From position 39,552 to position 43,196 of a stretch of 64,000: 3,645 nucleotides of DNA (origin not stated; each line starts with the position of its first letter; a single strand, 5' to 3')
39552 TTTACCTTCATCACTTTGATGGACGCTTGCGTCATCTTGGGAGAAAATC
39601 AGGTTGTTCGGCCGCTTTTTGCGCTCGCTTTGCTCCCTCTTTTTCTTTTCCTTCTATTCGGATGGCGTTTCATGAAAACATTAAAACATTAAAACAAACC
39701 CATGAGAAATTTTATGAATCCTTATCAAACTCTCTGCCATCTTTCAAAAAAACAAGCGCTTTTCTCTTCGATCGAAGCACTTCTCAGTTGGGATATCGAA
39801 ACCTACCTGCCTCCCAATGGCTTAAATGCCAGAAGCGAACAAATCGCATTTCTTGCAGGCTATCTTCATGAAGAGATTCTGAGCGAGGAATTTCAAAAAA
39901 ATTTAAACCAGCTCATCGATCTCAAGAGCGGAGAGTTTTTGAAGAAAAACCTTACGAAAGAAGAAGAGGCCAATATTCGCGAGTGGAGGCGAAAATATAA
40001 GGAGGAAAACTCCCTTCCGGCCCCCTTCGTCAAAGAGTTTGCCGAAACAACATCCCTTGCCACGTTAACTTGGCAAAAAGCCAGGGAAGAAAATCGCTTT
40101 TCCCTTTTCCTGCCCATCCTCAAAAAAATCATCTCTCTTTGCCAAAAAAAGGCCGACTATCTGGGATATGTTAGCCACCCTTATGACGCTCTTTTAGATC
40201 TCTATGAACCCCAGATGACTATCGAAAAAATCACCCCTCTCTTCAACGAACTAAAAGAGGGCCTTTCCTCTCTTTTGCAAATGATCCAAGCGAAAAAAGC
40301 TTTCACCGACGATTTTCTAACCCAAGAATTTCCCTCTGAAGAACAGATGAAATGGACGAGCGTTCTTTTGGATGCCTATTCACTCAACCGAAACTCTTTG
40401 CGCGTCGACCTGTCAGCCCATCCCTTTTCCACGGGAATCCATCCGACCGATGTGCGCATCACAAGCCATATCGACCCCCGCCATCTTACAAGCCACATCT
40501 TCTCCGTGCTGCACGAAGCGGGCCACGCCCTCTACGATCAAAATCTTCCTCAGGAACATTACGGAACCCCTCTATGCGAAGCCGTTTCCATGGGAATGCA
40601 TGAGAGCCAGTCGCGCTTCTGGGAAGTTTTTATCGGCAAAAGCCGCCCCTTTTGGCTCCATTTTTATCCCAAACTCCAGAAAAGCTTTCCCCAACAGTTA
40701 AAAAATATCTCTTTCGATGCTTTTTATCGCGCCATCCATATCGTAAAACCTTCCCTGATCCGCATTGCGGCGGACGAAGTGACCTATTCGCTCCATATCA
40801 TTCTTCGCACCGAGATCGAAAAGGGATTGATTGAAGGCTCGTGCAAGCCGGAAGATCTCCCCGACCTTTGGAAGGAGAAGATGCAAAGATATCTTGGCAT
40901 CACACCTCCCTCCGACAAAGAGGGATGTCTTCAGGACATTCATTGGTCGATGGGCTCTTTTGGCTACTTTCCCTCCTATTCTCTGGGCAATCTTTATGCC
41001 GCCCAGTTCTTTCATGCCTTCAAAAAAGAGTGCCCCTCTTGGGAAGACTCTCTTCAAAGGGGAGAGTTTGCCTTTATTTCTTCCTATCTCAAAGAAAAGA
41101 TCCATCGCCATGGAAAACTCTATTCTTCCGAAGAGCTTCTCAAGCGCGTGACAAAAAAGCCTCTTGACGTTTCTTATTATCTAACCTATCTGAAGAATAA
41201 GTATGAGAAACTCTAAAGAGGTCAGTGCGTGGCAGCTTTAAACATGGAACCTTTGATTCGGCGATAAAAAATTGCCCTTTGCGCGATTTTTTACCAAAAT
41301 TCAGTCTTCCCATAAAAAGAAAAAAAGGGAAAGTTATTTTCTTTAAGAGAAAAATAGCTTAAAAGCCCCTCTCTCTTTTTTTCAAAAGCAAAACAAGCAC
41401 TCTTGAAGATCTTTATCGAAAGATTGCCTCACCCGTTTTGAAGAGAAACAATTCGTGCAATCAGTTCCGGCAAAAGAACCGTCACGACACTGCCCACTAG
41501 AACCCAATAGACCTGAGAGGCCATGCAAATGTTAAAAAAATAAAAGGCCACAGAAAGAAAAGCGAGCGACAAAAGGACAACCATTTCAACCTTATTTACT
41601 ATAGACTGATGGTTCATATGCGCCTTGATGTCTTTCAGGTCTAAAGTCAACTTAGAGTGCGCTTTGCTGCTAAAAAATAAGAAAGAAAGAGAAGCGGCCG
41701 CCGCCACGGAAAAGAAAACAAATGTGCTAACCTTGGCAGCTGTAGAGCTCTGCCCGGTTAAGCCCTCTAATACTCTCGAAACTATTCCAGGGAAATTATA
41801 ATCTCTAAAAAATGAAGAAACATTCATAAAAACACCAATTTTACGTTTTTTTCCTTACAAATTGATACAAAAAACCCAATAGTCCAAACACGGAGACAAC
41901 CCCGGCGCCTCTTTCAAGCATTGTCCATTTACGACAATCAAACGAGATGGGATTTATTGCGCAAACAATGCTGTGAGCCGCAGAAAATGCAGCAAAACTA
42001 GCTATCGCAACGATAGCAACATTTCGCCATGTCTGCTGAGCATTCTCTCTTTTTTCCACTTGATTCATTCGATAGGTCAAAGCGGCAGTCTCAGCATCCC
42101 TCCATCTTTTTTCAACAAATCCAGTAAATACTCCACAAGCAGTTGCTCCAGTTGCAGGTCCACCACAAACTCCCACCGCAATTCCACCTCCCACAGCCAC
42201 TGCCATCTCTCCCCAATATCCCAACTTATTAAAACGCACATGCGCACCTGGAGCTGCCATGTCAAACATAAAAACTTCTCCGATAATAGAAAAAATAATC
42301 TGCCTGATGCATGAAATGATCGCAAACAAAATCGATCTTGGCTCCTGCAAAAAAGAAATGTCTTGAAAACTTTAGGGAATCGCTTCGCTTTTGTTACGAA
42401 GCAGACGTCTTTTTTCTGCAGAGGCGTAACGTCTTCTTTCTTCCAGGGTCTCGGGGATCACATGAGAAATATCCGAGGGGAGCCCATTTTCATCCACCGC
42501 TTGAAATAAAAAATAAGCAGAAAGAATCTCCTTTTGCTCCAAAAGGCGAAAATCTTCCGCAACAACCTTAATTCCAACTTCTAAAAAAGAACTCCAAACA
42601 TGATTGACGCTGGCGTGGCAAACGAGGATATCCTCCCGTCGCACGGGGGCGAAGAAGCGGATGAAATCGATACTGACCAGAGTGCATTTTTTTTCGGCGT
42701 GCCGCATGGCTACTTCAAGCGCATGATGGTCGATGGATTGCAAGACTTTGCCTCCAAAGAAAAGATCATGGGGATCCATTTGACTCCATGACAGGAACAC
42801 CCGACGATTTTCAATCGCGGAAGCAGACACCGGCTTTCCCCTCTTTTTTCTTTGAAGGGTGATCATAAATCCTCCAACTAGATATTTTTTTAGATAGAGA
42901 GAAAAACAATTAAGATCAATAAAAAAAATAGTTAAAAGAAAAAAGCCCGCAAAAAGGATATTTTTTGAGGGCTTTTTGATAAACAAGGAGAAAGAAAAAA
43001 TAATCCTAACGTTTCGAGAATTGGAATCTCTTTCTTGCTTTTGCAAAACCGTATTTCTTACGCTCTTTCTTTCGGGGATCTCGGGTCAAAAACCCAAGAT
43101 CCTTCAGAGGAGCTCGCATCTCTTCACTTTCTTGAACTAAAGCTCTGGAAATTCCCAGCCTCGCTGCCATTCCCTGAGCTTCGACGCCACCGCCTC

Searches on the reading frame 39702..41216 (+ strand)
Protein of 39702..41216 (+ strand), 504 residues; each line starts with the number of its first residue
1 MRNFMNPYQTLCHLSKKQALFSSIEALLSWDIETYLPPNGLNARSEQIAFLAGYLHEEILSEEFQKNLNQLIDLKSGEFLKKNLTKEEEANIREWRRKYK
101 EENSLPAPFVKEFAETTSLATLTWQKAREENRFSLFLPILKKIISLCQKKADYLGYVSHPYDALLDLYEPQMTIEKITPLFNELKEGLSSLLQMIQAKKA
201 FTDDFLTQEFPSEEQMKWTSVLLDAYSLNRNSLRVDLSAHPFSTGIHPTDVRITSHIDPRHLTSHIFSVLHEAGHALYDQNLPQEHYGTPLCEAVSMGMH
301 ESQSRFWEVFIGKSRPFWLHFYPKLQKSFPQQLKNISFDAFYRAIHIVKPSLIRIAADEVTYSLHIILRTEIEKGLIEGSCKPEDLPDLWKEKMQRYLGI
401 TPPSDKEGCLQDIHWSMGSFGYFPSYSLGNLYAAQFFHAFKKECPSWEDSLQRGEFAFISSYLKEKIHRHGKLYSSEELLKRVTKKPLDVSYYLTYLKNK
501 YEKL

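Call 46: search_protein_families(library=pfam, proteins=[window:39702-41216:+], max_evalue=0.001)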
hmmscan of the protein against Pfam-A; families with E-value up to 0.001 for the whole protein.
window:39702-41216:+ (504 aa): 1 family
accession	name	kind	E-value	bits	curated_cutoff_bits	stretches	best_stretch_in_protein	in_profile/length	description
PF02074.21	Peptidase_M32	-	3.4e-177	590.4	25.1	1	15-501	6-489/489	Carboxypeptidase Taq (M32) metallopeptidase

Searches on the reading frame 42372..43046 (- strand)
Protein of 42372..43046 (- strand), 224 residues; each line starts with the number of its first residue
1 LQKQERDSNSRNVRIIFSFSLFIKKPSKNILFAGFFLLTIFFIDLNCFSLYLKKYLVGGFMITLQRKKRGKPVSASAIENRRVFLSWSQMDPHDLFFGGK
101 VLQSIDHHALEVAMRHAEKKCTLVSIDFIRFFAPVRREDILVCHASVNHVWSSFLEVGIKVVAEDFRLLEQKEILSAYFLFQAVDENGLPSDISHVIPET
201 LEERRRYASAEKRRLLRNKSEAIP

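Call 46: search_protein_families(library=pfam, proteins=[window:42372-43046:-], max_evalue=0.001)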
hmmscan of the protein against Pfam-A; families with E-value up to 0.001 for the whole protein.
window:42372-43046:- (224 aa): 1 family
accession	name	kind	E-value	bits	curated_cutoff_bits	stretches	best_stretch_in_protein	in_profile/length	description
PF03061.28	4HBT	-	6.1e-12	46.1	20.6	1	96-165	4-74/79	Thioesterase superfamily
